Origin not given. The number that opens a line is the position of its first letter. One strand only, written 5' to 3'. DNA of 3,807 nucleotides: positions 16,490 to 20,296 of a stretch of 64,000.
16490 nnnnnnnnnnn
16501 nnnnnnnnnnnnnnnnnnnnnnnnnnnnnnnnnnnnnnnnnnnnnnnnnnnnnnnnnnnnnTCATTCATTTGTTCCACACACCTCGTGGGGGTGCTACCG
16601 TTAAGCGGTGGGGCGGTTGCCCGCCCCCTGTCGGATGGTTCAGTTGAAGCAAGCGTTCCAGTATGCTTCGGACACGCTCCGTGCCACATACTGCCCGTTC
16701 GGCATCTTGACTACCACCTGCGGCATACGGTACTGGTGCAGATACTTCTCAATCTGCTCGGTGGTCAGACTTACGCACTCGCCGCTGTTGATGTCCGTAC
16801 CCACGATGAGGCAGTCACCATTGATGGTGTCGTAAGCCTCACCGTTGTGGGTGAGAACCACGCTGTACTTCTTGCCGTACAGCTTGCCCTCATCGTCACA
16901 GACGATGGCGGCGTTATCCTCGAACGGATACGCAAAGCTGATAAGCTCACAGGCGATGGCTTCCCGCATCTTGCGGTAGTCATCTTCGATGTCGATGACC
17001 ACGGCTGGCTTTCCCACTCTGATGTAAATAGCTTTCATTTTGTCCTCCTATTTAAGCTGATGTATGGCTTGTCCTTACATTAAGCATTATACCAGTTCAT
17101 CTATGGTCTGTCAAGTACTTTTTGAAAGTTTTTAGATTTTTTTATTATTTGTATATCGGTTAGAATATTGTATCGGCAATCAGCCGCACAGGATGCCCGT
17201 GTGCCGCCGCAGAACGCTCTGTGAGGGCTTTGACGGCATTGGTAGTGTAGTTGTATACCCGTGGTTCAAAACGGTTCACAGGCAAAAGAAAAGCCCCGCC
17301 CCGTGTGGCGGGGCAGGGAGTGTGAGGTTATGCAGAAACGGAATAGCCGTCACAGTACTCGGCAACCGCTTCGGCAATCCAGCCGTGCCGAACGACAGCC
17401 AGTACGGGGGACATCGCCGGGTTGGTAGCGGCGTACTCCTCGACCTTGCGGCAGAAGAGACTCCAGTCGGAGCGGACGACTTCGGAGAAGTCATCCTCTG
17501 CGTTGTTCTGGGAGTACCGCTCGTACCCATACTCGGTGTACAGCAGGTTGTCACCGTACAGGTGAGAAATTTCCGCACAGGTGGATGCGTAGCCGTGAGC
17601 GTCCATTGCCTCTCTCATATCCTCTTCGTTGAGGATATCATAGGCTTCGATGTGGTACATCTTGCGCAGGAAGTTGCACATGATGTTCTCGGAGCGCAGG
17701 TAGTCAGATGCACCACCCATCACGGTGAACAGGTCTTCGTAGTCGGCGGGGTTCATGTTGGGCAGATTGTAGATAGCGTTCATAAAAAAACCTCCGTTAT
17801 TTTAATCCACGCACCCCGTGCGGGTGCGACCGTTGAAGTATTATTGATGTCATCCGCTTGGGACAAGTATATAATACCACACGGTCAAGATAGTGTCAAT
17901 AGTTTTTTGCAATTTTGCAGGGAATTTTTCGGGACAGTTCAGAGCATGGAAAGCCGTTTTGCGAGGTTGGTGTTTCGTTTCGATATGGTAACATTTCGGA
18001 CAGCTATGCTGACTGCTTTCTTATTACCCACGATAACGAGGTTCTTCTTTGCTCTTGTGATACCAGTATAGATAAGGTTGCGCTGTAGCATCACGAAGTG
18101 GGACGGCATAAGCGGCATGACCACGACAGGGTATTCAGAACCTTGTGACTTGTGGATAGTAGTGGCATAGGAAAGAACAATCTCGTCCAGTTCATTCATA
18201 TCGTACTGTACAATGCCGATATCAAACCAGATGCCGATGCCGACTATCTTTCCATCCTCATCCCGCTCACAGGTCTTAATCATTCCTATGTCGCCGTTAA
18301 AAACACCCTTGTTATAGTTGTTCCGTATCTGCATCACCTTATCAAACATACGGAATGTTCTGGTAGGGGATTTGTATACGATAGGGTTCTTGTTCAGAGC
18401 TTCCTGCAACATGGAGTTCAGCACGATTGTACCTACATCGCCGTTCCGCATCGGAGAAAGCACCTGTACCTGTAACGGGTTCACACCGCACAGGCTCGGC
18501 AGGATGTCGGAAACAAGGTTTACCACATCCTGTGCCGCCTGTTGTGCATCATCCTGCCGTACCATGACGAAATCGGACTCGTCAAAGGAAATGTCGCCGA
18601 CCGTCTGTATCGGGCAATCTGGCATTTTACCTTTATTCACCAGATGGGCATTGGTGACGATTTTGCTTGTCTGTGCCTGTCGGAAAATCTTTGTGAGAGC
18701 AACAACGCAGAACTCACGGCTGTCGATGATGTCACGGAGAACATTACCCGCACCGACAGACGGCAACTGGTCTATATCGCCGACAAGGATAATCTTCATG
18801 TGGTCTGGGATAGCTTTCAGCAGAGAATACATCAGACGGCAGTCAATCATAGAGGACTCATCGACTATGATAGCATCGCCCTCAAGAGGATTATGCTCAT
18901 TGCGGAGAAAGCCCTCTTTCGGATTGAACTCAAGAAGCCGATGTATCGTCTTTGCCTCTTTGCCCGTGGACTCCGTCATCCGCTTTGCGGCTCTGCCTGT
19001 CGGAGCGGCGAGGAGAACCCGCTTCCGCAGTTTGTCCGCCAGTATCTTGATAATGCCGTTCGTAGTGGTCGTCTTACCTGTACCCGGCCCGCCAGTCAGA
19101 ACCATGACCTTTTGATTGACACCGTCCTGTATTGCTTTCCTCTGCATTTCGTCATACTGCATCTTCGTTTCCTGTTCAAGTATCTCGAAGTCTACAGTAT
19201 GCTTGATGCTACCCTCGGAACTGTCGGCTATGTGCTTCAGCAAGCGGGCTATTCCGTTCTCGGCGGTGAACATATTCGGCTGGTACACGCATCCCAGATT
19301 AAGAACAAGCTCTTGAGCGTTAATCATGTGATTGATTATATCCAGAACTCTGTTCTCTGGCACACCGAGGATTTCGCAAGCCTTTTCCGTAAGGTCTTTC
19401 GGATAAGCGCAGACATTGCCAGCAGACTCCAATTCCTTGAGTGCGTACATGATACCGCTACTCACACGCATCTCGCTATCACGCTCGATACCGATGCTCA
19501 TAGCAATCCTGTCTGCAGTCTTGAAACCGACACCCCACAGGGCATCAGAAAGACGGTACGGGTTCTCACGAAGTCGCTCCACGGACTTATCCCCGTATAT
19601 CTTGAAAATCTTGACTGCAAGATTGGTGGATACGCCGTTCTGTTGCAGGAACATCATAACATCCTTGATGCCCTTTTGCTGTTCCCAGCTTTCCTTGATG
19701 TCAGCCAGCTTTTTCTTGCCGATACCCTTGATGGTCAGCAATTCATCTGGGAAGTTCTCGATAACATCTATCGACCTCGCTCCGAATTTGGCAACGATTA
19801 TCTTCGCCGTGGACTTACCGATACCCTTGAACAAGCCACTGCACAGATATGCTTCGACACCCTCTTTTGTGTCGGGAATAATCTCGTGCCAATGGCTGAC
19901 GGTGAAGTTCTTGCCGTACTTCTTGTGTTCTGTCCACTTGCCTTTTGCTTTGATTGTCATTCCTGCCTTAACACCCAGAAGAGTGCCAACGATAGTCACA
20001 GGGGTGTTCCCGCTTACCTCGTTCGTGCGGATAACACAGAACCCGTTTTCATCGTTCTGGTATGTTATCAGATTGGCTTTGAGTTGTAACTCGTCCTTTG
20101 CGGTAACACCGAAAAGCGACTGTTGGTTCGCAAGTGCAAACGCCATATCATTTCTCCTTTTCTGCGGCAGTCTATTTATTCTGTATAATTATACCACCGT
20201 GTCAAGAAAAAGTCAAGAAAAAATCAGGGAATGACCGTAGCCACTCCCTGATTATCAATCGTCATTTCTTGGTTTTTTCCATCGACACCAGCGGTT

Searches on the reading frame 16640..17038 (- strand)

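Call 64: search_protein_families(library=phrogs, proteins=[window:16640-17038:-], max_evalue=0.001)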
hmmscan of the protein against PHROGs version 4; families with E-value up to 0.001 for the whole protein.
window:16640-17038:- (132 aa): 1 family
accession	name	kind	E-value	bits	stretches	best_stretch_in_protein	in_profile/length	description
phrog_3777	-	unknown function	4.4e-10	40.3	1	1-102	6-115/127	-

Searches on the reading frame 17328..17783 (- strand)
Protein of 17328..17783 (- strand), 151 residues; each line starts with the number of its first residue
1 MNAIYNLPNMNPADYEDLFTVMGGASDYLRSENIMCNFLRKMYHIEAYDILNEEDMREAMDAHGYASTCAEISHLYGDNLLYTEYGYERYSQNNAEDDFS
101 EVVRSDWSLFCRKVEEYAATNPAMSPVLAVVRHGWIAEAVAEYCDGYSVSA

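Call 25: search_protein_families(library=pfam, proteins=[window:17328-17783:-], max_evalue=0.01)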
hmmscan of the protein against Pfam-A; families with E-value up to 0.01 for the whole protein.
window:17328-17783:- (151 aa): 0 families

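Call 26: search_protein_families(library=phrogs, proteins=[window:17328-17783:-], max_evalue=0.001)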
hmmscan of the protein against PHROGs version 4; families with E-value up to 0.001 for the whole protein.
window:17328-17783:- (151 aa): 0 families

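Call 95: find_homologous_proteins(query=A4, max_evalue=0.001)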
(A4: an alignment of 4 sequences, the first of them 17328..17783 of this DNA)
Query A4 (4 sequences) (151 aa, profile of the alignment): 5 proteins with E <= 0.001 among 1709 candidates.
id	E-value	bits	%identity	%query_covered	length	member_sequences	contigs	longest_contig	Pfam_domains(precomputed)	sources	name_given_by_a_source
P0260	2.4e-66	240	96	100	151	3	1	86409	-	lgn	-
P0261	7.1e-65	235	24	95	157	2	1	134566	-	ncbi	-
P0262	1.7e-57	211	39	91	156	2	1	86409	-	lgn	-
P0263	2.7e-30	123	25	26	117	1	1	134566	-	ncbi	-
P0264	8.5e-27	112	-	-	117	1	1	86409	-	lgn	-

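Call 96: find_encoding_contigs(protein=P0260, flank=10000, max_places=3)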
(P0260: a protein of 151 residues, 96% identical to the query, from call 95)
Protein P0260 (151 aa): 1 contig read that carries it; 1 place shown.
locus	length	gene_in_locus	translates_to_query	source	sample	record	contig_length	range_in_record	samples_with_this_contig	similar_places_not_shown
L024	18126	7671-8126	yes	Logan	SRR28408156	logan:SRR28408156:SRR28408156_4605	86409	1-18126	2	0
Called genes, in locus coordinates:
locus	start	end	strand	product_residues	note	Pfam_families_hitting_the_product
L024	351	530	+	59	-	-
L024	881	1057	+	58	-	-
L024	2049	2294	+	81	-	-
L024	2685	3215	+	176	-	PF13353:Fer4_12, PF04055:Radical_SAM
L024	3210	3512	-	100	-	-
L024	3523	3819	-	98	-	-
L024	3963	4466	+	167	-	PF11753:DUF3310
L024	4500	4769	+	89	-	PF00216:Bac_DNA_binding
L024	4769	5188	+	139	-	-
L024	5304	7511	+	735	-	PF23139:OB_YrrC, PF14520:HHH_5 (weak), PF14490:HHH_RecD2, PF13086:AAA_11 (weak), PF13245:AAA_19, PF13604:AAA_30, PF18335:SH3_13, PF13538:UvrD_C_2, +2 more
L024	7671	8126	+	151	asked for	-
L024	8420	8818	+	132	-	PF12957:DUF3846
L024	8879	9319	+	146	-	-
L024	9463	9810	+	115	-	PF02452:PemK_toxin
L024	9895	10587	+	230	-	PF02511:Thy1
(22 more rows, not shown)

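Call 103: find_encoding_contigs(protein=P0264, flank=10000, max_places=2)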
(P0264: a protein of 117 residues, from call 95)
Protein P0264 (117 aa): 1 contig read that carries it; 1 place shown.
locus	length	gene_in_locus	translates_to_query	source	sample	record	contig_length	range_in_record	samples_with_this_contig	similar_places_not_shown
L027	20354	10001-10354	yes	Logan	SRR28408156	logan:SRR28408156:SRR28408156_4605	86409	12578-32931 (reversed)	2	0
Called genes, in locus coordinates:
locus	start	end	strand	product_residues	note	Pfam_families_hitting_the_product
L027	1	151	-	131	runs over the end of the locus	-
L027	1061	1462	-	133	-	-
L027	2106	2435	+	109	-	-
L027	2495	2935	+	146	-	-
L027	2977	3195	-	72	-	-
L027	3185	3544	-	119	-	-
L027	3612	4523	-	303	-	-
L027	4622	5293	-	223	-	-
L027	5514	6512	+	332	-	PF06970:RepA_N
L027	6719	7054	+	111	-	-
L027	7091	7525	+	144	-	-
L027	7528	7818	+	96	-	-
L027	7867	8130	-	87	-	-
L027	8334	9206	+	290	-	-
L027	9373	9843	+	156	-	-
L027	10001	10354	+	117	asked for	-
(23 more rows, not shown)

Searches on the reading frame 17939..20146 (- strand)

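Call 25: search_protein_families(library=pfam, proteins=[window:17939-20146:-], max_evalue=0.01)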
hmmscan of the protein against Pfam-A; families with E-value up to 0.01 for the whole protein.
window:17939-20146:- (735 aa): 20 families
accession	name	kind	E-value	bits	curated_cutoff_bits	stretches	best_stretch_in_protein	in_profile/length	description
PF13245.12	AAA_19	-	3e-49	167.1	25.1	1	335-465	1-133/134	AAA domain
PF13604.12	AAA_30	-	1.3e-40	139.6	27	1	331-509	2-174/191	AAA domain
PF14490.11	HHH_RecD2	-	1.4e-35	121.5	27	1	157-246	2-92/92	ATP-dependent RecD2 DNA helicase HHH domain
PF18335.7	SH3_13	-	9.8e-20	70.5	41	1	576-631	1-59/65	ATP-dependent RecD-like DNA helicase SH3 domain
PF23139.1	OB_YrrC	-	4.2e-19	68.7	27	1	25-91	9-76/76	ATP-dependent DNA helicase YrrC, OB-fold domain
PF13538.12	UvrD_C_2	-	9.4e-19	67.5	27.4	1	659-706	2-52/52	UvrD-like helicase C-terminal domain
PF13086.12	AAA_11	-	1.6e-11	45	27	1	330-391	1-69/257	AAA domain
PF01443.25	Viral_helicase1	-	1.6e-08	35.1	21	1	656-706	178-227/228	Viral superfamily 1 RNA helicase core domain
PF14520.12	HHH_5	-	2.8e-08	34.6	27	1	107-154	8-55/57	Helix-hairpin-helix domain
PF05127.21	NAT10_TcmA_helicase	-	9.1e-06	26.1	22.7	1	349-446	1-113/176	RNA cytidine acetyltransferase NAT10/TcmA, helicase domain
PF13361.12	UvrD_C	-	7e-05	22.8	25.6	1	662-707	290-347/350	UvrD-like helicase C-terminal domain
PF00580.27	UvrD-helicase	-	0.00029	21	23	1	333-396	3-67/271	UvrD/REP helicase N-terminal domain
PF05970.20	PIF1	-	0.00093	19.3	25.9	1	324-498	3-197/223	PIF1-like helicase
PF02562.22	PhoH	-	0.0015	18.5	27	0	333-401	7-76/205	PhoH-like protein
PF13521.12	AAA_28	-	0.0016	19.1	27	1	348-437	2-88/164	AAA domain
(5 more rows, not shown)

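Call 26: search_protein_families(library=phrogs, proteins=[window:17939-20146:-], max_evalue=0.001)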
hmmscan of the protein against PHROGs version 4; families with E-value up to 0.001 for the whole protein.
window:17939-20146:- (735 aa): 7 families
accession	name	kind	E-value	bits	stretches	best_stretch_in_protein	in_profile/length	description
phrog_4412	-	DNA, RNA and nucleotide metabolism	3.5e-169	565.5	1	21-732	11-738/743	exonuclease V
phrog_325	-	DNA, RNA and nucleotide metabolism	9.7e-63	213.8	1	294-710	434-871/986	Dda-like helicase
phrog_1967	-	DNA, RNA and nucleotide metabolism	1.1e-14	55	2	662-713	608-674/776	DNA helicase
phrog_25411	-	unknown function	1.7e-07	31.3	0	328-387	211-271/627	-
phrog_170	-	other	4.3e-06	27.4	0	425-503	193-280/323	PhoH-like phosphate starvation-inducible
phrog_25471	-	unknown function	3e-05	25.1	0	345-395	21-73/162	-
phrog_2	-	head and packaging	6.4e-05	22.9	1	323-417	259-338/807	terminase large subunit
